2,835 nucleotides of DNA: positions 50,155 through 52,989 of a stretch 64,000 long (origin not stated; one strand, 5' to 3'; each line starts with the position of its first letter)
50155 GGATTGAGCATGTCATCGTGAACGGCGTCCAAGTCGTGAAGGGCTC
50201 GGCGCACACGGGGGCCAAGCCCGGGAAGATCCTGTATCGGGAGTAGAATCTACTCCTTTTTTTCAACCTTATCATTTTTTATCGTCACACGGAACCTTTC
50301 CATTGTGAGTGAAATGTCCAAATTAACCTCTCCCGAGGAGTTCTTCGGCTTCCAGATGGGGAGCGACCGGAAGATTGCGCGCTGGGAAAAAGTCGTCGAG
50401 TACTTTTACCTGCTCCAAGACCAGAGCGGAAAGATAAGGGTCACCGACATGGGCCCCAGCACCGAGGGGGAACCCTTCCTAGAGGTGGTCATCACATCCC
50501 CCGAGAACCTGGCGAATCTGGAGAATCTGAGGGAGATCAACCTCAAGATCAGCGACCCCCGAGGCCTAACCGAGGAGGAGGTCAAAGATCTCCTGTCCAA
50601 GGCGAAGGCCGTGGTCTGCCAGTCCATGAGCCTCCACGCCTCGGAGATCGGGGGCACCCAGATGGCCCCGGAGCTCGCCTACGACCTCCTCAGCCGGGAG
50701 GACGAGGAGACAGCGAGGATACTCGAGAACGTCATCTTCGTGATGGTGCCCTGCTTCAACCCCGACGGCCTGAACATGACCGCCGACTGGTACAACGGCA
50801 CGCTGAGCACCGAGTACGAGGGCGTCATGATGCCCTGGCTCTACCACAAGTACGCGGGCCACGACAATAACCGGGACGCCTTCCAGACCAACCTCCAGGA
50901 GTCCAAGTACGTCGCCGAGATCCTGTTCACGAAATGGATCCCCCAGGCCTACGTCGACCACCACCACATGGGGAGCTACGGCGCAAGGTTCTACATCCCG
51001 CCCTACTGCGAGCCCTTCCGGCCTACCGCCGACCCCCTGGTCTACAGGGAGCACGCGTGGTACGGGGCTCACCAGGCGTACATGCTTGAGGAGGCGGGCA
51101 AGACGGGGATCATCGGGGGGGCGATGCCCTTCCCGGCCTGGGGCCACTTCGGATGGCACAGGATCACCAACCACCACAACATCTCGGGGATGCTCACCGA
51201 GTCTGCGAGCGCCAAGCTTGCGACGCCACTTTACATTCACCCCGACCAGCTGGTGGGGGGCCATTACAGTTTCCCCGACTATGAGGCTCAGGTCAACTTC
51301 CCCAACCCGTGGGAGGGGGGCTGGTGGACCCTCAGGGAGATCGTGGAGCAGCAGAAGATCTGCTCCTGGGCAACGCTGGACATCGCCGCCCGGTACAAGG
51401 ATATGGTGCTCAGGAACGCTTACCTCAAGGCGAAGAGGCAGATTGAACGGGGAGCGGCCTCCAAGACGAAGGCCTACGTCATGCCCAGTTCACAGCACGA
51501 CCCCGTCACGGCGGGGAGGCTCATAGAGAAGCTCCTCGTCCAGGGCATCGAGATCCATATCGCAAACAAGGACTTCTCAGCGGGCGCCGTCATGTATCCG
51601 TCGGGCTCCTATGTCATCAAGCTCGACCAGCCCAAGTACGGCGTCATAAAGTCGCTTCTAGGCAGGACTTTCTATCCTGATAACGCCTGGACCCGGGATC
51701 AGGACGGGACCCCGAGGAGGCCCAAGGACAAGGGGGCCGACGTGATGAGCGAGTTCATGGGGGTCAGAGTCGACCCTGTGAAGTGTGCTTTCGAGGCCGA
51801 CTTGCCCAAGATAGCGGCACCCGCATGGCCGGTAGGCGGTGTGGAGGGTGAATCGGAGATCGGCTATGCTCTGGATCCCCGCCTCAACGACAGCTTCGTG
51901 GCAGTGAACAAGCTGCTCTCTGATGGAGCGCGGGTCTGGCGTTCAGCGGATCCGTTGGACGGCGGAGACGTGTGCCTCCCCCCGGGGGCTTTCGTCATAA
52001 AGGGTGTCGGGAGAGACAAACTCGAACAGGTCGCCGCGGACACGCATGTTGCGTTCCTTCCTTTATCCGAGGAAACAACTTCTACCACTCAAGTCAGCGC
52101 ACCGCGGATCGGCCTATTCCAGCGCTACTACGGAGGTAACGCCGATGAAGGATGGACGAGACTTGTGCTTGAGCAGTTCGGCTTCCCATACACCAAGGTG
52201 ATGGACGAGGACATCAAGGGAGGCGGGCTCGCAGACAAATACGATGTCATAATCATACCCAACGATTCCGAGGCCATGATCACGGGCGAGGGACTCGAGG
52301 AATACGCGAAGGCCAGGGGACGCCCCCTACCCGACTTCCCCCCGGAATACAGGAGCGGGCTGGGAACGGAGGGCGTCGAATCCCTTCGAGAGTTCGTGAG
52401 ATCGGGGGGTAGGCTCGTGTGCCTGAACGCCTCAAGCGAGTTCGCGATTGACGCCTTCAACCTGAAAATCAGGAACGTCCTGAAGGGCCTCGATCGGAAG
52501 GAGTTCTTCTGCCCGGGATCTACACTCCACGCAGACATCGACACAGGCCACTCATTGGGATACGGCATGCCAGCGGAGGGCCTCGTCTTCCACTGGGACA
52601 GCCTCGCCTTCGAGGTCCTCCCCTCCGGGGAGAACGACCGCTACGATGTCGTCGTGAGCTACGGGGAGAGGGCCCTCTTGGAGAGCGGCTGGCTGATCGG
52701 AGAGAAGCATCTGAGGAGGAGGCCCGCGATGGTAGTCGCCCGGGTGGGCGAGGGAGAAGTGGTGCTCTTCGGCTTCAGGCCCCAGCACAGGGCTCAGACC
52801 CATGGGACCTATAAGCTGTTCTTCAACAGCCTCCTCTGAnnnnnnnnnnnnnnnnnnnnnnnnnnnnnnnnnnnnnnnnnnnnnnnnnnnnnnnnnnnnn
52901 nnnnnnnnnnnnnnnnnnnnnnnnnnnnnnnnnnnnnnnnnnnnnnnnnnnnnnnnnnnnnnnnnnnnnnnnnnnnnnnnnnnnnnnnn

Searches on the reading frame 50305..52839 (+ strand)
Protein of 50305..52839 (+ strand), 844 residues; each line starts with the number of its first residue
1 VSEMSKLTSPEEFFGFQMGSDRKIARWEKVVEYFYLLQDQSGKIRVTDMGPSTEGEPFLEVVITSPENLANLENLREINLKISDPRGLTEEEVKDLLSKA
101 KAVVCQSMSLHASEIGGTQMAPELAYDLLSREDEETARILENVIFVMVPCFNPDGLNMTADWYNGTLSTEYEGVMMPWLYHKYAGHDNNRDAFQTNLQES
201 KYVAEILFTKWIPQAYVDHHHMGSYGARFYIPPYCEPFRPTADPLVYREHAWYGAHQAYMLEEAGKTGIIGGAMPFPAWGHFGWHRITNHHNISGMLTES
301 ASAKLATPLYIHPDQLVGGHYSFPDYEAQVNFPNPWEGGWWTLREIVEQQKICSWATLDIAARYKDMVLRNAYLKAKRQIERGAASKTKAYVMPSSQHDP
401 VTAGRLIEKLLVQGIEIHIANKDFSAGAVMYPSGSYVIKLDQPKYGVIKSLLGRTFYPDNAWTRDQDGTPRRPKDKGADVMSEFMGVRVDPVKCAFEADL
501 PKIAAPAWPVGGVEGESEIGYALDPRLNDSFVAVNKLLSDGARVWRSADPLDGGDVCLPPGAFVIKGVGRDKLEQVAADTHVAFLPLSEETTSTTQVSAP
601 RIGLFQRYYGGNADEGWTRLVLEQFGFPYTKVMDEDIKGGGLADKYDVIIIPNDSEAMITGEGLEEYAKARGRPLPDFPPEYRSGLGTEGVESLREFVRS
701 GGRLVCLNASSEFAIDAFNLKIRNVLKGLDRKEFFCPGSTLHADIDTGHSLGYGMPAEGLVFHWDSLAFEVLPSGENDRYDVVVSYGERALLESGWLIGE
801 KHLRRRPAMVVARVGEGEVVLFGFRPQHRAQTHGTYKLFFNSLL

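Call 7: search_protein_families(library=pfam, proteins=[window:50305-52839:+], max_evalue=0.01)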
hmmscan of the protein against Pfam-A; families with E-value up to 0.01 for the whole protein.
window:50305-52839:+ (844 aa): 1 family
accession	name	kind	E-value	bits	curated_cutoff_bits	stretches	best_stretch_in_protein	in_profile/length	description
PF00246.29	Peptidase_M14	-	2.8e-13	50.6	21.6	1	37-196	8-136/286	Zinc carboxypeptidase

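Call 8: search_protein_families(library=ncbifam, proteins=[window:50305-52839:+], max_evalue=0.01)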
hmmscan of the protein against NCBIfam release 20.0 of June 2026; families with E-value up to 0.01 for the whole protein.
window:50305-52839:+ (844 aa): 0 families

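Call 13: find_encoding_contigs(protein=window:50305-52839:+, flank=10000, max_places=10)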
Protein window:50305-52839:+ (844 aa): no gene with exactly this product is on record in the collection.

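Call 18: find_related_loci(query=window:50305-52839:+, collection=genome_contigs, flank=10000)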
Query window:50305-52839:+ (844 aa) in genome_contigs; peptide patterns used: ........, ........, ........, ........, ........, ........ (x = any residue, [..] = any of these).
189 stretches matched a pattern; 129 encode a relative of the query (tblastn E <= 1e-3); the best 80 are kept; 80 distinct loci.
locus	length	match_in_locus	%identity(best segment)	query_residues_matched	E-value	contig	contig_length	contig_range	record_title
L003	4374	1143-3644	83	4-837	0e+0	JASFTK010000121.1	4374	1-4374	MAG: Candidatus Bathyarchaeota archaeon isolate D1103U20metaG_Bin_439 D1103U20metaG_FD_scaffold_8769_c1, whole genome sh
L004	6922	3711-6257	59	1-844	0e+0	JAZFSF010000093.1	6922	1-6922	MAG: Candidatus Bathyarchaeia archaeon isolate BS1bin.30 BS1bin.30_93, whole genome shotgun sequence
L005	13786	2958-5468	60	1-844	0e+0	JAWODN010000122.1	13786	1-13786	MAG: Candidatus Aminicenantes bacterium isolate BLK5-2.bin.174 k191_382410, whole genome shotgun sequence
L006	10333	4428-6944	59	6-844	0e+0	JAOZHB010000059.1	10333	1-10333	MAG: Candidatus Bathyarchaeota archaeon isolate DVMM_8 S150cm_k147_2095557, whole genome shotgun sequence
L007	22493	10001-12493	57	4-844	0e+0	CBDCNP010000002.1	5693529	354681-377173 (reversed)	MAG: Candidatus Marinacidobacterales bacterium isolate 830f3ca3-a0f5-4ab1-83b9-294b1c63e4d0 genome assembly, contig: con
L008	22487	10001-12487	57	6-844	0e+0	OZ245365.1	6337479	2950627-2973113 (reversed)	MAG: Candidatus Marinacidobacterales bacterium isolate 428a867e-cc31-4725-90fc-edcd7ced3517 genome assembly, chromosome:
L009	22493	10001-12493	58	6-844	0e+0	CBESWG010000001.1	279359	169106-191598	MAG TPA_asm: uncultured bacterium isolate SRR7614714_metabat2_22 genome assembly, contig: ERZ25083850.1, whole genome sh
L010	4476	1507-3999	57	6-844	0e+0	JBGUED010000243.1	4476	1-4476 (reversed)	MAG: Candidatus Aminicenantaceae bacterium isolate 11D-13 NODE_243_length_4476_cov_1.589907, whole genome shotgun sequen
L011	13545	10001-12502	57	1-844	0e+0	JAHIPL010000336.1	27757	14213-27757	MAG: Acidobacteria bacterium isolate KR13_S3.mb.68 KR13_S3.mb.68_k141_558534, whole genome shotgun sequence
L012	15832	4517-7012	57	5-844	0e+0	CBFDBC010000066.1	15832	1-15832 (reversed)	MAG TPA_asm: uncultured bacterium isolate SRR26215685_binner12_Refined_20 genome assembly, contig: ERZ25073489.626, whol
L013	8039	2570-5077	56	1-844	0e+0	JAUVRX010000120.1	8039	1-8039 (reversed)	MAG: Acidobacteriota bacterium isolate CSMAG_725 CSMAG_725_k127_6400140_length_8039_cov_16.6681, whole genome shotgun se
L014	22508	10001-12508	56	1-844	0e+0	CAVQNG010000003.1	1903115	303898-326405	MAG: uncultured Acidobacteriota bacterium isolate MFD03804.bin.1.44 genome assembly, contig: contig_17616, whole genome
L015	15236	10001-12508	55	1-844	0e+0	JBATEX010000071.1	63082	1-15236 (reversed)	MAG: Thermoanaerobaculia bacterium isolate MFD10345_ilm_asm_bin8 k127_156493, whole genome shotgun sequence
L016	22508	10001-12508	55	1-844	0e+0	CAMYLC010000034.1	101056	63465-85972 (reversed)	MAG: Thermoanaerobaculia bacterium isolate FCS_M_Acidobacteriota_05 genome assembly, contig: scaffold_152, whole genome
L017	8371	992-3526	56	5-844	0e+0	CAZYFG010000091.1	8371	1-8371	MAG TPA_asm: uncultured Eubacteriales bacterium isolate SRP239243_co1_308 genome assembly, contig: NODE_15417_length_837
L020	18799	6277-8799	73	4-844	0e+0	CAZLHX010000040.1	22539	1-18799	MAG TPA_asm: uncultured Candidatus Bathyarchaeia archaeon isolate SRP141376_co1_243 genome assembly, contig: NODE_4979_l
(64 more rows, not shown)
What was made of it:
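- Tried and rejected: I used the 844-aa M14 peptidase to search species-representative genomes (call 18).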

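Call 95: search_protein_families(library=pfam, proteins=[L020:10984-12396:-], max_evalue=0.001)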
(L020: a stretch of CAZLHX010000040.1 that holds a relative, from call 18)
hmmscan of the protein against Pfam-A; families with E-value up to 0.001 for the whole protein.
L020:10984-12396:- (470 aa): 2 families
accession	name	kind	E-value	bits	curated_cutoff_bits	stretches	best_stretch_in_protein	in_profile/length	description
PF03237.21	Terminase_6N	-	7.4e-08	32.7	22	1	80-279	5-212/215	Terminase large subunit, T4likevirus-type, N-terminal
PF17289.8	Terminase_6C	-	2.3e-07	31.4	22.6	1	303-454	1-154/155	Terminase RNaseH-like domain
